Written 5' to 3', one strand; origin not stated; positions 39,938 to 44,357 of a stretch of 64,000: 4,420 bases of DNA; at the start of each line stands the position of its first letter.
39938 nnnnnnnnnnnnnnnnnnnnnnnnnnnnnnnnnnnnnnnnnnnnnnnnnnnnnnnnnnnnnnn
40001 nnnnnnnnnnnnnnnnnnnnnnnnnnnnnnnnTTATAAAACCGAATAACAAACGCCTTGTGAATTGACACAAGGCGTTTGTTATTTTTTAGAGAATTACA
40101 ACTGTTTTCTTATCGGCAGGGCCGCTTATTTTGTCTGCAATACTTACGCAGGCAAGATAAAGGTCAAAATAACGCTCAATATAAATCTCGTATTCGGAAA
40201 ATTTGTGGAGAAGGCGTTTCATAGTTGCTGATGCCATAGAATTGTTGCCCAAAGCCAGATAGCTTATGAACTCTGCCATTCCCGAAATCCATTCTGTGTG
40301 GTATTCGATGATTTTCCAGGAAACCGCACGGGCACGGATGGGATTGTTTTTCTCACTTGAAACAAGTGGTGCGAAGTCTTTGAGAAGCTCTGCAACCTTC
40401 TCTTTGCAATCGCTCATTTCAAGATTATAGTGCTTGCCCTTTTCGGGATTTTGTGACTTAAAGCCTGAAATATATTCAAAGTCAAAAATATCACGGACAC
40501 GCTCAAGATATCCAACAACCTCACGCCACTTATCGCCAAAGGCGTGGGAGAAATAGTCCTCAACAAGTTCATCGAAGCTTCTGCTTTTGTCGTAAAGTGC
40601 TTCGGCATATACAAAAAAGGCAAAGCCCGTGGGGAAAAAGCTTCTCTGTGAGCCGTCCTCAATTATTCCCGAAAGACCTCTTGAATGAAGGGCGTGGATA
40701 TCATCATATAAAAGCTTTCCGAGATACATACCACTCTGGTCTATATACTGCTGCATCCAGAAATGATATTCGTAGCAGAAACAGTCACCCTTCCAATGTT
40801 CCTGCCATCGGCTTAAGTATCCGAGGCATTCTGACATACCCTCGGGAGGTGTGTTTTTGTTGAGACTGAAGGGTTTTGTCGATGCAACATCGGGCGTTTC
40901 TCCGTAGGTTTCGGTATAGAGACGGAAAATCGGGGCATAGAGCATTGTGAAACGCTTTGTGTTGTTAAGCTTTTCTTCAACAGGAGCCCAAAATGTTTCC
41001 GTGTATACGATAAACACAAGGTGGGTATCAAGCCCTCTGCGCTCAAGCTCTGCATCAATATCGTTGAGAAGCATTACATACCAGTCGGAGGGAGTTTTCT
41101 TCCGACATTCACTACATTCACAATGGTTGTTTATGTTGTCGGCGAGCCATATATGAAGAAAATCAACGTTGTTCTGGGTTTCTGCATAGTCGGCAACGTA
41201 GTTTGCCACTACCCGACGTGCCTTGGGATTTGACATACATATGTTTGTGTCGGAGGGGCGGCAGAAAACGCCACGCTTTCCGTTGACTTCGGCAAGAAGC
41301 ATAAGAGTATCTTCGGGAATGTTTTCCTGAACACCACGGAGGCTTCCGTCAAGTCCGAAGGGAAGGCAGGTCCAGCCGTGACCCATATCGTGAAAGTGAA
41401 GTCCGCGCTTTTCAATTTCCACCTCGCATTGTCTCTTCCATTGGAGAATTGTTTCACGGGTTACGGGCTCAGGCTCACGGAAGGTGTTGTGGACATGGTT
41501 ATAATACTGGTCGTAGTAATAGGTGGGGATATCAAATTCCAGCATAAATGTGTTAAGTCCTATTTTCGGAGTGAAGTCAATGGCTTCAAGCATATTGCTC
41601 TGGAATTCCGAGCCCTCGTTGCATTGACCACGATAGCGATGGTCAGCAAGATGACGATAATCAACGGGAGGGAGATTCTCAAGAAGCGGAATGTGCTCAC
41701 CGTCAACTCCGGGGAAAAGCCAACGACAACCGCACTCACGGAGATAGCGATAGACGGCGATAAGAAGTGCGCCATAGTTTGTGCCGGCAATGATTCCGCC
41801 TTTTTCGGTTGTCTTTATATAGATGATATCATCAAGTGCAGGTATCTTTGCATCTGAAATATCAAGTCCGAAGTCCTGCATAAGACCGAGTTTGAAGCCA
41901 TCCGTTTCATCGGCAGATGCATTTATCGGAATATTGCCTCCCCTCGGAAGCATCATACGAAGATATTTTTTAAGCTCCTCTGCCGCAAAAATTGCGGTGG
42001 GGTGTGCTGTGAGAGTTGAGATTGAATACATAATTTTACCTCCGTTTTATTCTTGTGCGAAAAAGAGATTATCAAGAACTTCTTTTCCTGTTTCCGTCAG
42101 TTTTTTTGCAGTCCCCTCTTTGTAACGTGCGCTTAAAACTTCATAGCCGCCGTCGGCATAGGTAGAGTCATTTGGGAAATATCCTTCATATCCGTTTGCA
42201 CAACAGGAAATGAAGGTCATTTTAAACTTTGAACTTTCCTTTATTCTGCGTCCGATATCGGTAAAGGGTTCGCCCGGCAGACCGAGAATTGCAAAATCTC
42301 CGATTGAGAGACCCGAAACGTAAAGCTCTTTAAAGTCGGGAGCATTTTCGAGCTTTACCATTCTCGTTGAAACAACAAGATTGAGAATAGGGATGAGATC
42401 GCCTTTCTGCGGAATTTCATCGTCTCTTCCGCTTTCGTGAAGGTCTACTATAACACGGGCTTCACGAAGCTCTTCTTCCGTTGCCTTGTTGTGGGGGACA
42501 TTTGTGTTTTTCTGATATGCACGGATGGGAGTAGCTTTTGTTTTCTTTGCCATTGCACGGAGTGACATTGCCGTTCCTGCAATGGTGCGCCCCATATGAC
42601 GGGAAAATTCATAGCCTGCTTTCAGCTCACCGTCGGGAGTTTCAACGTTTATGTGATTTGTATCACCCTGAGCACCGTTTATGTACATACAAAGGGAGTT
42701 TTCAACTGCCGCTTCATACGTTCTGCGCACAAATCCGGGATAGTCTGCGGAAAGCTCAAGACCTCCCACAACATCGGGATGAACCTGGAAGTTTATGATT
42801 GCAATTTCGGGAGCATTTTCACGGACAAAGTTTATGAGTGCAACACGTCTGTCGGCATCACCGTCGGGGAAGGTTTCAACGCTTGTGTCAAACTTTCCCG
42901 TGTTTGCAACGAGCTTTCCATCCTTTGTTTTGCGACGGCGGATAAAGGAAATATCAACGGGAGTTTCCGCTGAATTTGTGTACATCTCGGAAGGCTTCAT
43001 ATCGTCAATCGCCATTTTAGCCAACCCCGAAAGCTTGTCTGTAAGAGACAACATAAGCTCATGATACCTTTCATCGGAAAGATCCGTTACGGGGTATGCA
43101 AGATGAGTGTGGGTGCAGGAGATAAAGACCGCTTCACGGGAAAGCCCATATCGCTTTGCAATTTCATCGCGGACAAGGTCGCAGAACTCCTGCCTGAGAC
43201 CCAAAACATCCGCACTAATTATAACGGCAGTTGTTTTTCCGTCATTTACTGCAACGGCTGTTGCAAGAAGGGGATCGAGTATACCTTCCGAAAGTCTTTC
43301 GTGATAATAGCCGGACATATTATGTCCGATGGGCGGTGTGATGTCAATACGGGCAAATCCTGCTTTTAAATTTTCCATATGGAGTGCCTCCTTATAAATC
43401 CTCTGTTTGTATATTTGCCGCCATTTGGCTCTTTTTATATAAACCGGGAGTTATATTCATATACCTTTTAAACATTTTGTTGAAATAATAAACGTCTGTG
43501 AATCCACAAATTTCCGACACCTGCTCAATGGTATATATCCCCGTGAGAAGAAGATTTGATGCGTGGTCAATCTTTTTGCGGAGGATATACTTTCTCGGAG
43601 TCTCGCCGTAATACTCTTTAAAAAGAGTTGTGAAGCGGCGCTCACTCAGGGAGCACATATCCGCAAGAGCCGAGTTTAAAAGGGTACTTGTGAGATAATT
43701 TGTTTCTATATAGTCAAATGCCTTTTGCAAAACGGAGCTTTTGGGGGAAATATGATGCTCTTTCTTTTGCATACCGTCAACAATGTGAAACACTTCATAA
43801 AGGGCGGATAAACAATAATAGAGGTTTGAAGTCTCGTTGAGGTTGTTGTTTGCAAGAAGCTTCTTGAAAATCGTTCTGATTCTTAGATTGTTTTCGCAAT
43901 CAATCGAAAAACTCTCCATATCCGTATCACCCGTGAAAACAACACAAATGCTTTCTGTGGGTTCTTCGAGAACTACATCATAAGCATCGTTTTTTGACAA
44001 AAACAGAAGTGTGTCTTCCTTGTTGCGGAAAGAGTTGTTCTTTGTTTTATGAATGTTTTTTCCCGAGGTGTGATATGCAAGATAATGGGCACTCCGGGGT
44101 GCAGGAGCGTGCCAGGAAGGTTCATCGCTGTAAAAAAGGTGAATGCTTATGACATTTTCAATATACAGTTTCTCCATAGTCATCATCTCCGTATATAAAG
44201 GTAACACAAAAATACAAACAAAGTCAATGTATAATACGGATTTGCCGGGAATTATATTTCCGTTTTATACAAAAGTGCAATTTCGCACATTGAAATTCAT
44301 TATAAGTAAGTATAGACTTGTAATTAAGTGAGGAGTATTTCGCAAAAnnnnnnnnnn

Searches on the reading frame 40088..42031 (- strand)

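Call 6: search_protein_families(library=pfam, proteins=[window:40088-42031:-])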
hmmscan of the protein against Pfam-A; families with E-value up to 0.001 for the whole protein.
window:40088-42031:- (647 aa): 1 family
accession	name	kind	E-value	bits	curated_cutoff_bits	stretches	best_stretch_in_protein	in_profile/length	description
PF16126.11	DUF4838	-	3.3e-08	33.5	26.6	1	250-500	86-314/325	Domain of unknown function (DUF4838)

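Call 7: search_protein_families(library=ncbifam, proteins=[window:40088-42031:-])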
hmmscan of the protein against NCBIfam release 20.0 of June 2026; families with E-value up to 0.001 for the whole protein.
window:40088-42031:- (647 aa): 0 families

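Call 63: search_protein_families(library=pfam, proteins=[window:40088-42031:-], max_evalue=1)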
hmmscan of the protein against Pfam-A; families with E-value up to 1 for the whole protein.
window:40088-42031:- (647 aa): 1 family
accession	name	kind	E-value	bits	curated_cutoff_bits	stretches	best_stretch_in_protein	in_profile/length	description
PF16126.11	DUF4838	-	3.3e-08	33.5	26.6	1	250-500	86-314/325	Domain of unknown function (DUF4838)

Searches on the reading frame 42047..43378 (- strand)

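Call 6: search_protein_families(library=pfam, proteins=[window:42047-43378:-])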
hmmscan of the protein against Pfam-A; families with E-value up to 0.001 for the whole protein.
window:42047-43378:- (443 aa): 1 family
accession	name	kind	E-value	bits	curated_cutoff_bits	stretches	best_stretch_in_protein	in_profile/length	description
PF04734.18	Ceramidase_alk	-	9.6e-10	38.1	32.1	1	6-94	3-97/509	Neutral/alkaline non-lysosomal ceramidase, N-terminal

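Call 7: search_protein_families(library=ncbifam, proteins=[window:42047-43378:-])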
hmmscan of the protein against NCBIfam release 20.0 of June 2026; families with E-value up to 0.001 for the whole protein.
window:42047-43378:- (443 aa): 0 families

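Call 63: search_protein_families(library=pfam, proteins=[window:42047-43378:-], max_evalue=1)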
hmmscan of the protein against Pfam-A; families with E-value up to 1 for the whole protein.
window:42047-43378:- (443 aa): 2 families
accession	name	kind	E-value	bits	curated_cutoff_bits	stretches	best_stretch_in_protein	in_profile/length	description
PF04734.18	Ceramidase_alk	-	9.6e-10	38.1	32.1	2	6-94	3-97/509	Neutral/alkaline non-lysosomal ceramidase, N-terminal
PF04545.22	Sigma70_r4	-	0.014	15.3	24.1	1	57-84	11-37/50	Sigma-70, region 4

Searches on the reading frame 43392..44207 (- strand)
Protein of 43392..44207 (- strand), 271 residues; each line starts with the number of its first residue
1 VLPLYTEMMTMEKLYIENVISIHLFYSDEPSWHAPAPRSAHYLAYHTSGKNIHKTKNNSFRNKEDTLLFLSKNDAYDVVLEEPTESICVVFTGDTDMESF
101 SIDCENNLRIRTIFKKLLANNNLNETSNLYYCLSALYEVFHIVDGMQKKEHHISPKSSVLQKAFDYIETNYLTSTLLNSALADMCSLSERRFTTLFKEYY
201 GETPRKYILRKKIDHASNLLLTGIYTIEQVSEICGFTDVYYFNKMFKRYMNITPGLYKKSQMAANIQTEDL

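Call 6: search_protein_families(library=pfam, proteins=[window:43392-44207:-])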
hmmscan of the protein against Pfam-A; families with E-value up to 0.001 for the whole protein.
window:43392-44207:- (271 aa): 2 families
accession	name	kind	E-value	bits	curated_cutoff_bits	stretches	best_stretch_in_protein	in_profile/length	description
PF12833.13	HTH_18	-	2.6e-18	66.5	33.6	1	181-259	1-79/80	Helix-turn-helix domain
PF00165.29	HTH_AraC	-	5.2e-17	62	26.6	2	225-257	9-40/42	Bacterial regulatory helix-turn-helix proteins, AraC family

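Call 7: search_protein_families(library=ncbifam, proteins=[window:43392-44207:-])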
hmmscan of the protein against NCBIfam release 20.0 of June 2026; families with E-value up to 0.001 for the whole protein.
window:43392-44207:- (271 aa): 26 families (the best 25 are shown)
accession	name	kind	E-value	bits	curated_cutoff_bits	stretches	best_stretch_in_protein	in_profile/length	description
NF007860.0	PRK10572.1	equivalog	2.7e-14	52.7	208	1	109-264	135-288/292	arabinose operon transcriptional regulator AraC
NF047788.1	TransRegPocR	equivalog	3.9e-14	52.6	500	1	146-263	177-293/296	transcriptional regulator PocR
TIGR04094.1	adjacent_YSIRK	equivalog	4.1e-14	52.3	200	1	150-258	277-383/383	YSIRK-targeted surface antigen transcriptional regulator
NF006902.0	PRK09393.1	equivalog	8.9e-14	51.4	425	1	156-262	218-323/327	transcriptional regulator FtrA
NF049932.1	TranspRegBtr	equivalog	1.9e-12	46.5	900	1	135-260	140-265/531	bacillibactin transport transcriptional regulator Btr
NF047455.1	TF_Staph_AryK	equivalog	1.6e-11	43.2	850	1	139-267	138-265/759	transcriptional regulator AryK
NF010028.0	PRK13503.1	equivalog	5.4e-11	42.4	288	1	109-260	123-272/278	HTH-type transcriptional activator RhaS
TIGR02297.1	HpaA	equivalog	1.8e-10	40.5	274.65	1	120-258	148-285/287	4-hydroxyphenylacetate catabolism regulatory protein HpaA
NF033869.1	viru_reg_Rsp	equivalog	5.3e-10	38.4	400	1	130-259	120-247/701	AraC family transcriptional regulator Rsp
NF052371.1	TransRegGbdRPseu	equivalog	7.6e-10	38.3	480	1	159-265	226-331/365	choline metabolism transcriptional regulator GbdR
NF007243.0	PRK09685.1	equivalog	1.7e-09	37.5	199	1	143-260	183-301/303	transcriptional regulator FeaR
NF010026.0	PRK13501.1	equivalog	2.4e-09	36.8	363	1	178-264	192-281/290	HTH-type transcriptional activator RhaR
NF010025.2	PRK13500.1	equivalog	1.6e-08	34.5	525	1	176-261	193-278/282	HTH-type transcriptional activator RhaR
NF012144.2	ramA_TF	equivalog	3.3e-08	33.9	180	1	158-261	5-107/108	RamA family antibiotic efflux transcriptional regulator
NF007633.0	PRK10296.1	equivalog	1.2e-07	31.5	264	1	160-262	171-276/280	transcriptional regulator ChbR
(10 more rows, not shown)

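Call 63: search_protein_families(library=pfam, proteins=[window:43392-44207:-], max_evalue=1)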
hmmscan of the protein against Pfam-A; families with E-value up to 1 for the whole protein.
window:43392-44207:- (271 aa): 3 families
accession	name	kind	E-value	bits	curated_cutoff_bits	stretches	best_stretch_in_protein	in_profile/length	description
PF12833.13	HTH_18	-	2.6e-18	66.5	33.6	1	181-259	1-79/80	Helix-turn-helix domain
PF00165.29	HTH_AraC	-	5.2e-17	62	26.6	2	225-257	9-40/42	Bacterial regulatory helix-turn-helix proteins, AraC family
PF18494.6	Pullulanase_Ins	-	0.14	13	27.4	1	78-122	12-55/74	Pullulanase Ins domain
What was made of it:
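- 43392..44207 (-): AraC-family regulator (271 aa). The HTH is at residues 181-259. The N-terminal ~180 aa match no Pfam family and are the presumed sensor domain. Pfam HTH_18 and HTH_AraC (calls 6, 63).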
